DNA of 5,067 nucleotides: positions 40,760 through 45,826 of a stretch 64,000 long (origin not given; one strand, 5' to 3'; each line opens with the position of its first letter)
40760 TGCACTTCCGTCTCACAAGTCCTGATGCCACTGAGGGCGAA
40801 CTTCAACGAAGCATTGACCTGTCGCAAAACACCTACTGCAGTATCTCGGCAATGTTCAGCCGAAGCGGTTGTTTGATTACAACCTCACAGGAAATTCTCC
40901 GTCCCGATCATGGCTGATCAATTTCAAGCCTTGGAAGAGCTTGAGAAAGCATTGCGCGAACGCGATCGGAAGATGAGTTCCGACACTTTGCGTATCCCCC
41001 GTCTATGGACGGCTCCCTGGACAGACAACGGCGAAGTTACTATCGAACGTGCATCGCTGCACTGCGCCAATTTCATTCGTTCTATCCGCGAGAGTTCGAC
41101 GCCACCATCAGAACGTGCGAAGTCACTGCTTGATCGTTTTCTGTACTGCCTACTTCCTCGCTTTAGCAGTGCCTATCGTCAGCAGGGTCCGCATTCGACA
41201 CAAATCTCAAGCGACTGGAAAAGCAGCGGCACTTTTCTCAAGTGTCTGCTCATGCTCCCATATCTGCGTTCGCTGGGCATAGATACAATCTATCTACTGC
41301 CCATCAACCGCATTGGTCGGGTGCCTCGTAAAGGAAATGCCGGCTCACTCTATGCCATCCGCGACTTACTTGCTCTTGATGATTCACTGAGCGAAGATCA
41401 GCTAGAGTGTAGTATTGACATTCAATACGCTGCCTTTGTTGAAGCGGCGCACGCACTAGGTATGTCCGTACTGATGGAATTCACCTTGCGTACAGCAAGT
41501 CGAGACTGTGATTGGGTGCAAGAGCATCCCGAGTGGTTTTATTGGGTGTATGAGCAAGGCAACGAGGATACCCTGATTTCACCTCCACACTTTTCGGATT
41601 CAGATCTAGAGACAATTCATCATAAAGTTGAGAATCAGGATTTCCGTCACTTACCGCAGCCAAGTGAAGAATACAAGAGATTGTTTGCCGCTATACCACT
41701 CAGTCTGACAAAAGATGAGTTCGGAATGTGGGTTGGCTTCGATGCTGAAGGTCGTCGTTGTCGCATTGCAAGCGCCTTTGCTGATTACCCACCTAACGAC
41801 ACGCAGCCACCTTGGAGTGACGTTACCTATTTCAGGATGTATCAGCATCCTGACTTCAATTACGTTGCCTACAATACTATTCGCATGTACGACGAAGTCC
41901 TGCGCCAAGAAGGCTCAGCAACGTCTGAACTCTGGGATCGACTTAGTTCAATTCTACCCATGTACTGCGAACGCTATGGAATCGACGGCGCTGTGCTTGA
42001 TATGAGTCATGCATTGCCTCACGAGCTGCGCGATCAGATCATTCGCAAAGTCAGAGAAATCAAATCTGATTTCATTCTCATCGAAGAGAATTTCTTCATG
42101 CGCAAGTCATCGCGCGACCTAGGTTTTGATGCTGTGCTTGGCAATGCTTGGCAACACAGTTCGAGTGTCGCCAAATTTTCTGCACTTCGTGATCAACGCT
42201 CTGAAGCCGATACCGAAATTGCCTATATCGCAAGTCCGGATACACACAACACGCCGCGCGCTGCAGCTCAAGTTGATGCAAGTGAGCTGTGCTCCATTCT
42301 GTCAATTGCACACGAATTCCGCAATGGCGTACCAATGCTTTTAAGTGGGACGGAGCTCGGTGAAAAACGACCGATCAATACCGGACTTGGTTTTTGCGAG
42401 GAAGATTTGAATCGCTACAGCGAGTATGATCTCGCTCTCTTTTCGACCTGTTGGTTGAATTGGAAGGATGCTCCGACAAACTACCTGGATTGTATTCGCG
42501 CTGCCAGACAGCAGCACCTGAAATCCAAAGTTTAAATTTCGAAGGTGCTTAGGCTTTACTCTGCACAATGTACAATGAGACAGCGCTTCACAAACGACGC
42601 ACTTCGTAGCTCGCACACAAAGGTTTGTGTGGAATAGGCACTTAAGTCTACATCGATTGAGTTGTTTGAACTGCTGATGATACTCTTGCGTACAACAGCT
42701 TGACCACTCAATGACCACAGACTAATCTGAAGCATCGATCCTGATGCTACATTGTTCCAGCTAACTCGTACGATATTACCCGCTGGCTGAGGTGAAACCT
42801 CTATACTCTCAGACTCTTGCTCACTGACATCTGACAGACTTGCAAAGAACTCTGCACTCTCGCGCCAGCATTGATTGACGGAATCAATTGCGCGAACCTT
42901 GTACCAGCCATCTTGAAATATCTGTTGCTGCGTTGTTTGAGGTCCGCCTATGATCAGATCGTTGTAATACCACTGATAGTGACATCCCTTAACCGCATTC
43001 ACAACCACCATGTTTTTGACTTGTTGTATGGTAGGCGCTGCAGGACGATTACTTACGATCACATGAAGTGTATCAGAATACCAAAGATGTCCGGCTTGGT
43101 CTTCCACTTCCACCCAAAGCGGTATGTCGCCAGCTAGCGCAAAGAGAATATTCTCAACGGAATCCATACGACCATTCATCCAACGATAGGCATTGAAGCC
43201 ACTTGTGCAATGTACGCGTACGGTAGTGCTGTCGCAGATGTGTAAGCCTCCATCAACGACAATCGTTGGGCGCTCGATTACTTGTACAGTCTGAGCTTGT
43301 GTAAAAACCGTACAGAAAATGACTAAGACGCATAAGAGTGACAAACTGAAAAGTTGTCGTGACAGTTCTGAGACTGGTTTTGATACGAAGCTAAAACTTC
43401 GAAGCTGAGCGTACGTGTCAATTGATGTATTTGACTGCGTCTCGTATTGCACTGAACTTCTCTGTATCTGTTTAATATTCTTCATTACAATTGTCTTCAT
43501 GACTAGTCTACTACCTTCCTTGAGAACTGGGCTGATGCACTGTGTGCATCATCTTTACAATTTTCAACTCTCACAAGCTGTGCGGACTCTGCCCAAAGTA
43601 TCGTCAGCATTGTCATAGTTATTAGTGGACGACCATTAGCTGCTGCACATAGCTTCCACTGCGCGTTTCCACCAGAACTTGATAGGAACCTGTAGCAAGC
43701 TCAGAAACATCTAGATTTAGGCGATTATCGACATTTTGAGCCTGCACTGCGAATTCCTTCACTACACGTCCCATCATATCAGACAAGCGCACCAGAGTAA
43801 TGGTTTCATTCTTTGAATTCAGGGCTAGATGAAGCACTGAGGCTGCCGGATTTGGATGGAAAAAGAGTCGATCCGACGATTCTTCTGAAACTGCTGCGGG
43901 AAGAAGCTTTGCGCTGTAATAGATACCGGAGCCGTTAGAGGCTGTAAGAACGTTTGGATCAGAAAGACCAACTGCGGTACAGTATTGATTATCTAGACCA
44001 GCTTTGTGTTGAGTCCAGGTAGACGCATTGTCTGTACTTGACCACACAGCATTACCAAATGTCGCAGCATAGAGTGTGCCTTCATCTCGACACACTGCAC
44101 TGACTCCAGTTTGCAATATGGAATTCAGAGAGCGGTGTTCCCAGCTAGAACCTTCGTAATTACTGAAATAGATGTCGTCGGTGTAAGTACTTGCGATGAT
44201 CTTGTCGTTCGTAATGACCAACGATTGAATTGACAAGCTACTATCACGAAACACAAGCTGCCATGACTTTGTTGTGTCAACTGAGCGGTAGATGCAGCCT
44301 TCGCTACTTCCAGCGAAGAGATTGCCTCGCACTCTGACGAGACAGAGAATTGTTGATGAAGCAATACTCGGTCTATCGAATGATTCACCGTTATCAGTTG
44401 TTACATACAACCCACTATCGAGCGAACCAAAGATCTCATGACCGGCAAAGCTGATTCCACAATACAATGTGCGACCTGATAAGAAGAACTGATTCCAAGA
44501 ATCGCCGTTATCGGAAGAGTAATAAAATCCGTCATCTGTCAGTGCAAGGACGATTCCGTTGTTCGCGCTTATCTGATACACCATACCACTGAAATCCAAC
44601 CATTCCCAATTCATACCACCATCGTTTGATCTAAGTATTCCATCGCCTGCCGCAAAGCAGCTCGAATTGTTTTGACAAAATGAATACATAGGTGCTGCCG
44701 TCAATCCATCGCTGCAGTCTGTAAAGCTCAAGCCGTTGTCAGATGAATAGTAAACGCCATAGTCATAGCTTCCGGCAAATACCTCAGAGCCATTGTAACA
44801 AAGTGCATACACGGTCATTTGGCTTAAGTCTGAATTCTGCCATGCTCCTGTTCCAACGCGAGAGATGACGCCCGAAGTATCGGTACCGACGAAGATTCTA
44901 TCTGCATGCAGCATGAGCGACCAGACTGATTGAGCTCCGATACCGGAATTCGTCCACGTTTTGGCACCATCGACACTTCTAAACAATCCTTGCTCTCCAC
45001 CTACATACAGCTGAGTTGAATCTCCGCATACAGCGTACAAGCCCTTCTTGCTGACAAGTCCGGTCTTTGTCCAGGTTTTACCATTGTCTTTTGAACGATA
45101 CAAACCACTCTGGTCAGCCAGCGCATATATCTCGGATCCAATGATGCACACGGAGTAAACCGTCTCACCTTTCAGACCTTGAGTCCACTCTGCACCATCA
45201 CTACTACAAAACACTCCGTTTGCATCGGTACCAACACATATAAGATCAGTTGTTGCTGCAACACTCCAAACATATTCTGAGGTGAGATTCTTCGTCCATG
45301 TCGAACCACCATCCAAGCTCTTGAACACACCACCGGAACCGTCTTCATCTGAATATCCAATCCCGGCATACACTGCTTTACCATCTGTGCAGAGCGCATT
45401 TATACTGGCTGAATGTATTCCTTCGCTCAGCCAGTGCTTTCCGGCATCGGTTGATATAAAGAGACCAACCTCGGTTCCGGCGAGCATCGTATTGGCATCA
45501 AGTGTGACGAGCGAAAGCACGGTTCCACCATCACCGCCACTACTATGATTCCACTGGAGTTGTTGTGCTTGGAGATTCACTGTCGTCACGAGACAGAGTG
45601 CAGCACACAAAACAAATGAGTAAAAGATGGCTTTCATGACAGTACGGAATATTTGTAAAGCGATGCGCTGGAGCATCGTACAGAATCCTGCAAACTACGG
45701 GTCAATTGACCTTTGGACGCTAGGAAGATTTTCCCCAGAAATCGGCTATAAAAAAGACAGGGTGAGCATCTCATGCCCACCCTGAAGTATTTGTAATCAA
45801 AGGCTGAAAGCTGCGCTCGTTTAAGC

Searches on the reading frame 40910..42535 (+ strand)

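Call 54: search_protein_families(library=pfam, proteins=[window:40910-42535:+], max_evalue=0.00001)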
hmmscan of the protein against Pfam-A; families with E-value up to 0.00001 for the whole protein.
window:40910-42535:+ (541 aa): 0 families

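Call 55: search_protein_families(library=ncbifam, proteins=[window:40910-42535:+], max_evalue=0.00001)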
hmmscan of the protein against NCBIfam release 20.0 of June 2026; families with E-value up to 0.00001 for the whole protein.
window:40910-42535:+ (541 aa): 2 families
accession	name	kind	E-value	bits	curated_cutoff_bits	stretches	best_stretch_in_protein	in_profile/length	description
NF041321.1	Alpha-amyl_MalA_Halo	equivalog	2.4e-09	36.1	875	1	105-205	277-364/666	alpha-amylase MalA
NF041090.1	Cyc-maltodext_AglB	equivalog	2e-06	26.9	540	0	339-484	182-331/470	cyclomaltodextrinase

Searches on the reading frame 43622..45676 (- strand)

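Call 9: search_protein_families(library=pfam, proteins=[window:43622-45676:-], max_evalue=0.01)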
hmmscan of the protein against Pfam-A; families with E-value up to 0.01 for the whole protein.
window:43622-45676:- (684 aa): 7 families
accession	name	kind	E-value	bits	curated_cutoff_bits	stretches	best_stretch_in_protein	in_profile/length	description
PF15902.12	Sortilin-Vps10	-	3.5e-13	49.6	33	2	192-322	3-113/446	Sortilin, neurotensin receptor 3,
PF18962.6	Por_Secre_tail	-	3.5e-10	40.5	27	1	607-682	2-75/75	Secretion system C-terminal sorting domain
PF19755.4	DUF6242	-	2.4e-09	37.8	29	1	138-202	148-217/217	Domain of unknown function (DUF6242)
PF02012.26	BNR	-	2.4e-09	36.2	27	0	193-204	1-12/12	BNR/Asp-box repeat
PF14870.12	PSII_BNR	-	1.7e-06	28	27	1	347-559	84-271/303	Photosynthesis system II assembly factor YCF48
PF17861.6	Laterosporulin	-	0.0022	18.8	25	0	288-301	28-41/49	Laterosporulin defensin-like peptide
PF12341.14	Mcl1_mid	-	0.0079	16.1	31.5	0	118-155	88-125/291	Minichromosome loss protein, Mcl1, middle region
